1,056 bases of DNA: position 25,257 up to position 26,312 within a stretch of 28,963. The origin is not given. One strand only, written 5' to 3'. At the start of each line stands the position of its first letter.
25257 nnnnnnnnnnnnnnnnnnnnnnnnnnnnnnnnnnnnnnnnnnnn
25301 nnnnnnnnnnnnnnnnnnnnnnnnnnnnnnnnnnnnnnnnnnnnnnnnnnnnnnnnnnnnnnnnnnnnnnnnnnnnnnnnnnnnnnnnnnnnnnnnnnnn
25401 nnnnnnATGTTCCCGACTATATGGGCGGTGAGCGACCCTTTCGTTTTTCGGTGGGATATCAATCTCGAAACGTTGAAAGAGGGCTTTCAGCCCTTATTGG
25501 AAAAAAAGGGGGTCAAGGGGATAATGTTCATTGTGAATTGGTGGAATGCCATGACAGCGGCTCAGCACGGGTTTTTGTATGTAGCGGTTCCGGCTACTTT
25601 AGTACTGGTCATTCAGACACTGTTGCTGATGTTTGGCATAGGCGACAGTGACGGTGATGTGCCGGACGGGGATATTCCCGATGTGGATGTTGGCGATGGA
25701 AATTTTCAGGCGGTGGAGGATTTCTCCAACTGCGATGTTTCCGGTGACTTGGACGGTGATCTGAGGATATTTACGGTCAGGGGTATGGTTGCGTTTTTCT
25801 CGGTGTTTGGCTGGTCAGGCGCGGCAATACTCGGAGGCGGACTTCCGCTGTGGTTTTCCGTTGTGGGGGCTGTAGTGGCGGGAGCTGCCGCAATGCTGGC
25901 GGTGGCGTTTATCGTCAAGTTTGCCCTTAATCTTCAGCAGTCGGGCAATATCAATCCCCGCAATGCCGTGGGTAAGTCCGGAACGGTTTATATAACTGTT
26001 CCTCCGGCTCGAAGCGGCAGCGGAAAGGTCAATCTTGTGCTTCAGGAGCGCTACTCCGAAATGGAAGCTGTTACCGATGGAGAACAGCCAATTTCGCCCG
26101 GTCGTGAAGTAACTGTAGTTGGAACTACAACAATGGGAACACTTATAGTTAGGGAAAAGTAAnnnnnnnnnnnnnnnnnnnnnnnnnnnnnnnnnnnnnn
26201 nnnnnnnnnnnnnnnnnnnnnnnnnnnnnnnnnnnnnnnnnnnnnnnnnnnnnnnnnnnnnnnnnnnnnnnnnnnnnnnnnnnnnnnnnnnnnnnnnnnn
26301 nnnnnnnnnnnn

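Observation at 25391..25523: Second copy of the leader element sits between a MerR-like DUF1836 gene and nfeD-flotillin, and it creates a false N-terminal extension of NfeD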

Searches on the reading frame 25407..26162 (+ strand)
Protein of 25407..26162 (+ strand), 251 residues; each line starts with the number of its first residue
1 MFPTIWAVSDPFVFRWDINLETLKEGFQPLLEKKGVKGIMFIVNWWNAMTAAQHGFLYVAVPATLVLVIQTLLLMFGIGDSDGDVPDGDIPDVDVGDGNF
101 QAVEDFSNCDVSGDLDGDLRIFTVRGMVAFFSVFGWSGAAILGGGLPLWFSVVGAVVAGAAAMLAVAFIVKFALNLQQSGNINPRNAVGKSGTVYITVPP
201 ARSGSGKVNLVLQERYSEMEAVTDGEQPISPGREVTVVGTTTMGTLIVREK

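Call 14: search_protein_families(library=pfam, proteins=[window:25407-26162:+], max_evalue=0.01)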
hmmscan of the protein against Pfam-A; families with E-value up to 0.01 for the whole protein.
window:25407-26162:+ (251 aa): 0 families

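Call 20: find_homologous_proteins(query=window:25407-26159:+)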
Query window:25407-26159:+ (251 aa): 128 proteins with E <= 0.001 among 2083 candidates; the best 120 are listed.
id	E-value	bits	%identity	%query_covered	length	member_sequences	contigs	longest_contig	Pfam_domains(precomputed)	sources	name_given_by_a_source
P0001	1.2e-122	426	91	84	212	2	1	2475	-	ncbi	-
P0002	2.7e-90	320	68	84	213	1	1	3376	-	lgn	-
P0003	1.9e-88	314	65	84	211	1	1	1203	-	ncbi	-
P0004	4.1e-88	313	69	84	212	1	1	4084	-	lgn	-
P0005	2.8e-82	294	64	84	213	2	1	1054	-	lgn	-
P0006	1.0e-80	289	62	84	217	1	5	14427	-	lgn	-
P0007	1.2e-80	289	61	84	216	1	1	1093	-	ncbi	-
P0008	2.4e-80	288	62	84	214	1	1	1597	-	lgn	-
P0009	3.5e-80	287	60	85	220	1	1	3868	-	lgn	-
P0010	6.1e-79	283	66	84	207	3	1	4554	-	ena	-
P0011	2.6e-78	281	64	84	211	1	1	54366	-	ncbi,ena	-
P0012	3.9e-77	277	63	84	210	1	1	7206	-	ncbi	-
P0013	8.6e-76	273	61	84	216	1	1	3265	-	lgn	-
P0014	1.8e-75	272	62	84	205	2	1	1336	-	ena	-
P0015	2.5e-75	271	58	84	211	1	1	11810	-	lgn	-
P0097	8.7e-35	139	38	81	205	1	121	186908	-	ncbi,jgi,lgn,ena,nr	ncbi:MAG: hypothetical protein IIZ08_06710 [Clostridia bacterium]|jgi:membrane protein implicated in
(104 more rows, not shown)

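Call 22: find_encoding_contigs(protein=P0011, flank=10000, max_places=3)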
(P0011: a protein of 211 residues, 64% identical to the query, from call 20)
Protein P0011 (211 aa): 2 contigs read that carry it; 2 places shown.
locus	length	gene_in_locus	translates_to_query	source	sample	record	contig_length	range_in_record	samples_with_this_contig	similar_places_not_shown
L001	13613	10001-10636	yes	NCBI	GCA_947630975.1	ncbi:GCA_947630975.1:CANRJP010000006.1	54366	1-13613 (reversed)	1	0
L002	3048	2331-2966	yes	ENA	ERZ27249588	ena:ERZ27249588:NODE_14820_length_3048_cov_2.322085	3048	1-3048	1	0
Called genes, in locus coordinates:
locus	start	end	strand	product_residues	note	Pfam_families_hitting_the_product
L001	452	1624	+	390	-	-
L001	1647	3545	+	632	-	PF00395:SLH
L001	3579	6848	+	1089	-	PF00395:SLH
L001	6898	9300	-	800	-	PF00483:NTP_transferase, PF12804:NTP_transf_3 (weak), PF00132:Hexapep (faint), PF25084:LbH_EIF2B, PF24894:Hexapep_GlmU (weak), PF25087:GMPPB_C, PF02878:PGM_PMM_I (weak)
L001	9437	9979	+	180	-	PF08876:DUF1836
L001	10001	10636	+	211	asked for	-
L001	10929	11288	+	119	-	PF13630:SdpI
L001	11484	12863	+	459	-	PF01145:Band_7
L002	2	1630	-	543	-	?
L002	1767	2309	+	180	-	PF08876:DUF1836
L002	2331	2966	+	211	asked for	-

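Call 23: find_encoding_contigs(protein=P0006, flank=10000, max_places=5)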
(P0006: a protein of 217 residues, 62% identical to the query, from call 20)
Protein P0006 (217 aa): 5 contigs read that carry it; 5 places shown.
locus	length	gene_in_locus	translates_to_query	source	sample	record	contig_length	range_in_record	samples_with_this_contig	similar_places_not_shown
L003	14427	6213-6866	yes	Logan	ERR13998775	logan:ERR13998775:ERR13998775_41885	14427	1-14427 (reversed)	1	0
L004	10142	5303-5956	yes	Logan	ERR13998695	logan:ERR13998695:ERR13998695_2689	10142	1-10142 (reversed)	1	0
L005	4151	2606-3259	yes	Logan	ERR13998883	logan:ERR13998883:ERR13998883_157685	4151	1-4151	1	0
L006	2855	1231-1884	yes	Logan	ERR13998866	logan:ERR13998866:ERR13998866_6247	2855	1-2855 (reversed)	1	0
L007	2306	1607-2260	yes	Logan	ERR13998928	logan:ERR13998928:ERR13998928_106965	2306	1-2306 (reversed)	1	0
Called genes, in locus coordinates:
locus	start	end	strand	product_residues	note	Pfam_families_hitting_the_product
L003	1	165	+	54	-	?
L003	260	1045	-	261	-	PF13489:Methyltransf_23, PF01209:Ubie_methyltran, PF02353:CMAS (weak), PF13847:Methyltransf_31, PF08241:Methyltransf_11, PF08242:Methyltransf_12, PF13649:Methyltransf_25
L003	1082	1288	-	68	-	-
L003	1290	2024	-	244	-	-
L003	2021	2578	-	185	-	PF04542:Sigma70_r2 (faint), PF08281:Sigma70_r4_2, PF04545:Sigma70_r4 (weak)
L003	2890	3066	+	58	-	-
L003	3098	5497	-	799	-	PF00483:NTP_transferase, PF12804:NTP_transf_3 (weak), PF00132:Hexapep (faint), PF25084:LbH_EIF2B, PF24894:Hexapep_GlmU (weak), PF25087:GMPPB_C, PF02878:PGM_PMM_I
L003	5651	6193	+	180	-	PF08876:DUF1836, PF13411:MerR_1 (weak)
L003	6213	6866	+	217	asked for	-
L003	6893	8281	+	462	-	PF01145:Band_7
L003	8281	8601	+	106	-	PF01906:YbjQ_1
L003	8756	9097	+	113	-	PF01245:Ribosomal_L19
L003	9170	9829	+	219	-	PF10502:Peptidase_S26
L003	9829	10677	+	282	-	PF03193:RsgA_GTPase (weak), PF01926:MMR_HSR1, PF02421:FeoB_N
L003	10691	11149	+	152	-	PF00293:NUDIX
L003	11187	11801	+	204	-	PF01351:RNase_HII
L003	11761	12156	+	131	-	PF02021:UPF0102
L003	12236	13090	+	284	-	PF10672:Methyltrans_SAM, PF09445:Methyltransf_15 (faint), PF13649:Methyltransf_25 (weak)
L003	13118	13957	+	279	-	PF00005:ABC_tran, PF02463:SMC_N, PF13304:AAA_21 (faint), PF13401:AAA_22 (weak)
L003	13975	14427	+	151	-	?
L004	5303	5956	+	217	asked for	-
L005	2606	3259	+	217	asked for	-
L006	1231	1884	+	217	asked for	-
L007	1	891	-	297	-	?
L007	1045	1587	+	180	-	PF08876:DUF1836, PF13411:MerR_1 (weak)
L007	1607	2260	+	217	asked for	-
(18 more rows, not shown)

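Call 24: find_encoding_contigs(protein=P0001, flank=10000, max_places=5)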
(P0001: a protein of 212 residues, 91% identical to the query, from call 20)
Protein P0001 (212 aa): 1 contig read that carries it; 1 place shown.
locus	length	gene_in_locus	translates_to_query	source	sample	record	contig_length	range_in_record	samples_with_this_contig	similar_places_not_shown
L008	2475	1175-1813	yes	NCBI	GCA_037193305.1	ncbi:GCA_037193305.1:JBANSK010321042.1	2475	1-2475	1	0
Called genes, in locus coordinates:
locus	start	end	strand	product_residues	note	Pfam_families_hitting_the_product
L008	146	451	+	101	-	PF04221:RelB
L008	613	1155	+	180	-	PF08876:DUF1836, PF13411:MerR_1 (faint)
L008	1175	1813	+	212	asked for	-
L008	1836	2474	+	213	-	?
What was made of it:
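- On NfeD (YuaF/NfeD2-type) partner of flotillin (the downstream gene): The same arrangement is seen in relatives (calls 22-24).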

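Call 53: find_encoding_contigs(protein=P0004, flank=4000, max_places=2)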
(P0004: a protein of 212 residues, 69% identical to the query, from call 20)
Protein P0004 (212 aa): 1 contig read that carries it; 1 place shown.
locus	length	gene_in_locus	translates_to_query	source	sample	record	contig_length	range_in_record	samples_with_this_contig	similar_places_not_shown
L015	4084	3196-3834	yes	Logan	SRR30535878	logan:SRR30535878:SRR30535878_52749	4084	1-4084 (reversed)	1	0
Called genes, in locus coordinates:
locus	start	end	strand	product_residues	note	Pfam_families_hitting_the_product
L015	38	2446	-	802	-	PF00483:NTP_transferase, PF12804:NTP_transf_3 (weak), PF00132:Hexapep (faint), PF25084:LbH_EIF2B, PF25087:GMPPB_C, PF24894:Hexapep_GlmU (weak), PF02878:PGM_PMM_I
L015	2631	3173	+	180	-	PF08876:DUF1836, PF13411:MerR_1 (faint)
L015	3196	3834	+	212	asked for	-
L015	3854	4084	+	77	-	?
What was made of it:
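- The spacer is 18-22 nt in L001/L002, L003-L007, L008 and L015, against 128 nt here, with the same gene order (calls 22-24, 53).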

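Call 54: find_encoding_contigs(protein=P0097, flank=4000, max_places=2)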
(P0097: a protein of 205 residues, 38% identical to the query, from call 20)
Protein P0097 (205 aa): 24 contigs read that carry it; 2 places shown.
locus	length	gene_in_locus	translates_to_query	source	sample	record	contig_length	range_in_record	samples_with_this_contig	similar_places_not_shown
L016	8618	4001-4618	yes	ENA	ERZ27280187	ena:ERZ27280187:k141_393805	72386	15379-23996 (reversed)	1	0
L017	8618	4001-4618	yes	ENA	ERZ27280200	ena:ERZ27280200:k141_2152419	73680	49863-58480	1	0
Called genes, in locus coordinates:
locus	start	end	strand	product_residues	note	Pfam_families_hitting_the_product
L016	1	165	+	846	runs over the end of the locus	PF00521:DNA_topoisoIV, PF03989:DNA_gyraseA_C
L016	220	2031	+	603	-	PF00483:NTP_transferase (weak), PF12804:NTP_transf_3, PF00155:Aminotran_1_2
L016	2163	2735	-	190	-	PF18912:DZR_2 (faint), PF24463:DUF7577 (faint), PF12773:DZR, PF13248:Zn_ribbon_3 (weak), PF12773:DZR, PF13240:Zn_Ribbon_1 (weak), PF13248:Zn_ribbon_3 (weak), PF13240:Zn_Ribbon_1, +1 more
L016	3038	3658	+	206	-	PF08876:DUF1836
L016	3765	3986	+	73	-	-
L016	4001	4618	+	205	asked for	-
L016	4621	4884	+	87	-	-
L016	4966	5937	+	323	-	PF13306:LRR_5, PF13855:LRR_8 (faint), PF13306:LRR_5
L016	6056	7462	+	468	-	PF01145:Band_7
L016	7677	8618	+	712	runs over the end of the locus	PF03372:Exo_endo_phos (faint)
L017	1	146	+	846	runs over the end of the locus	PF00521:DNA_topoisoIV, PF03989:DNA_gyraseA_C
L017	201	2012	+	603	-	PF00483:NTP_transferase (weak), PF12804:NTP_transf_3, PF00155:Aminotran_1_2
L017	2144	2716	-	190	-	PF18912:DZR_2 (faint), PF24463:DUF7577 (faint), PF12773:DZR, PF13248:Zn_ribbon_3 (weak), PF12773:DZR, PF13240:Zn_Ribbon_1 (weak), PF13248:Zn_ribbon_3 (weak), PF13240:Zn_Ribbon_1, +1 more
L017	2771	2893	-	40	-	-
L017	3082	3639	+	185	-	PF08876:DUF1836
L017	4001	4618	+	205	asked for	-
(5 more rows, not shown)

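Call 60: search_protein_families(library=pfam, proteins=[window:25524-26162:+], max_evalue=1)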
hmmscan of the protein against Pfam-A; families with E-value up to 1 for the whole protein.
window:25524-26162:+ (212 aa): 0 families

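Call 61: search_protein_families(library=pfam, alignment_id=A2, max_evalue=0.1)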
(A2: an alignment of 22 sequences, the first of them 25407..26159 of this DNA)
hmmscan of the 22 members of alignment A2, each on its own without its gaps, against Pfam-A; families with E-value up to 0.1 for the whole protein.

A. member 1, window:25407-26159:+ (251 aa): 0 families

B. families by the number of members that match (of 22 scanned): 8 families
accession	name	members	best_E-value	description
PF01957.25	NfeD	7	0.0043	NfeD-like C-terminal, partner-binding domain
PF03611.19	EIIC-GAT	1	0.0028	PTS system sugar-specific permease component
PF20154.4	LNT_N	1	0.0045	Apolipoprotein N-acyltransferase N-terminal domain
PF13517.12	FG-GAP_3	1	0.0094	FG-GAP-like repeat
PF06305.16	LapA_dom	1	0.017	Lipopolysaccharide assembly protein A domain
PF22807.2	TrAA12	1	0.035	TrAA12-like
PF23810.1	DUF7182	1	0.076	Family of unknown function (DUF7182)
PF14986.11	DUF4514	1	0.076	Domain of unknown function (DUF4514)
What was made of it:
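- On NfeD (YuaF/NfeD2-type) partner of flotillin (the downstream gene): 7 of 22 homologues hit weakly, with best E = 0.004 (call 61).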

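Call 62: search_solved_structures(query=A2, max_evalue=1)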
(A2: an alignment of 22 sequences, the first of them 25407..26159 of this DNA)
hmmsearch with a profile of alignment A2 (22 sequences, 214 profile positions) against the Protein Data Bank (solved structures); distinct sequences matched with E-value up to 1: 2.
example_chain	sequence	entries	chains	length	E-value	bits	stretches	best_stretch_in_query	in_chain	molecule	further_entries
8pra_A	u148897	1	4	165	0.34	13.4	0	137-159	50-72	Cell surface protein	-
9wqv_M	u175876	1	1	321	0.58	12.7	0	91-133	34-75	Reaction center protein M chain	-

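Call 75: predict_structure(alignment_id=A9)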
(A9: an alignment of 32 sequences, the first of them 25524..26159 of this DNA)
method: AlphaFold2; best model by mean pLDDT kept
length: 212 residues; sequences in the alignment: 32
mean_pLDDT: 75.0   pTM: 0.54
mean pLDDT of the five models: 75.0, 72.6, 72.3, 71.5, 70.0
residues with pLDDT >= 90: 47; 70-90: 105; 50-70: 21; < 50: 39
segments of 3 or more residues with pLDDT < 50: 41-76, 78-80
pLDDT, mean of each block of 10 residues (from residue 1): 85 91 92 78 40 33 35 43 76 94 92 95 88 68 67 86 84 74 86 87 81 81
secondary structure, 60 per line:
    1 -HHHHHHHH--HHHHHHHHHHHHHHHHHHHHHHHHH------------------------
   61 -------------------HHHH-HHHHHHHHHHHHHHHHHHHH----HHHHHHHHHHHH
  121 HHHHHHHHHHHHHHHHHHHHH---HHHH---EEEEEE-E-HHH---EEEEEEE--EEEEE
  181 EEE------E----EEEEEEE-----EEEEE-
elements in order: H2-9 H12-36 H80-83 H85-104 H109-141 H145-148 E152-157 E167-173 E176-183 E195-201 E207-211
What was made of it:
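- On NfeD (YuaF/NfeD2-type) partner of flotillin (the downstream gene): The model has mean pLDDT 75, with helices followed by five strands (call 75).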

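Call 77: fold_search(model_id=the predicted structure, library=pdb)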
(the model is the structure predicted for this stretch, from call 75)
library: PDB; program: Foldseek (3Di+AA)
matches with E <= 10: 747; with E <= 0.001: 3
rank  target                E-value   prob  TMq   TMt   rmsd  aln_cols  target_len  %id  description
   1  3cp0                  5.5e-05  1.00  0.24  0.74   2.8        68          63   24  Crystal structure of the soluble domain of membrane protein implicated in regulation of membrane protease activity from  (released 2008-04-15)
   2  2k14_MODEL_1_A        8.5e-05  1.00  0.29  0.65   4.5        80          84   26  Solution structure of the soluble domain of the NfeD protein YuaF from Bacillus subtilis (released 2008-08-26)
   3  3wwv                  1.3e-04  1.00  0.24  0.76   2.3        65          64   23  C-terminal domain of stomatin operon partner protein 1510-C from Pyrococcus horikoshii (released 2014-10-01)
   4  6y6m_MODEL_1_A        1.8e-02  0.99  0.22  0.27   5.2        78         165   13  solution structure of cold-shock domain 1 and 2 of drosophila Upstream of N-Ras (Unr) (released 2020-07-29)
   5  2asb_A                4.4e-02  0.80  0.19  0.18   5.2        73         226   18  Structure of a Mycobacterium tuberculosis NusA-RNA complex (released 2005-10-11)
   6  9qf5_An               4.7e-02  0.54  0.19  0.25   6.7        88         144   17  Structure of P. furiosus 70S ribosome grown at 102deg (released 2025-11-05)
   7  5aj0_BX               6.0e-02  0.84  0.23  0.32   7.0       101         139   15  Cryo electron microscopy of actively translating human polysomes (POST state). (released 2015-05-20)
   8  5opt_M                7.3e-02  0.85  0.23  0.32   5.2        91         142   16  Structure of KSRP in context of Trypanosoma cruzi 40S (released 2017-11-15)
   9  9m0p_SX               8.8e-02  0.75  0.21  0.31   5.4        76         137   20  Cryo-EM structure of human 80S ribosome in complex with montanine (released 2026-01-14)
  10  4o1n_D                8.8e-02  0.33  0.14  0.15   7.0        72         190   11  Crystal structure of Staphylococcal superantigen-like protein SAOUHSC_00383 (released 2014-12-24)
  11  8ce8_E                9.4e-02  0.47  0.20  0.25  10.6       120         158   18  Cytochrome c maturation complex CcmABCDE (released 2023-09-06)
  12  9ki1_V                1.0e-01  0.63  0.21  0.22   6.0        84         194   13  Baseplate structure of Escherichia phage Mu (released 2025-02-12)
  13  2qej_C                1.0e-01  0.28  0.15  0.16   6.9        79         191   19  Crystal structure of a Staphylococcus aureus protein (SSL7) in complex with Fc of human IgA1 (released 2007-09-18)
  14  2z8l_A                1.0e-01  0.28  0.14  0.15   7.0        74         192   15  Crystal Structure of the Staphylococcal superantigen-like protein SSL5 at pH 4.6 complexed with sialyl Lewis X (released 2007-11-27)
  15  8a98_SP               1.1e-01  0.84  0.24  0.34   5.1        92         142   14  CRYO-EM STRUCTURE OF LEISHMANIA MAJOR 80S RIBOSOME : snoRNA MUTANT (released 2023-10-11)
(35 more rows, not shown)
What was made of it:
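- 25524..26162 (+): True NfeD-like (YuaF/NfeD2-type) coding sequence, 212 aa. Fold match to NfeD domains (call 77).
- On NfeD (YuaF/NfeD2-type) partner of flotillin (the downstream gene): The top PDB matches are 3cp0, 2k14 (YuaF) and 3wwv, with probability 1.00 and TM 0.65-0.76 normalised to the target (call 77).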
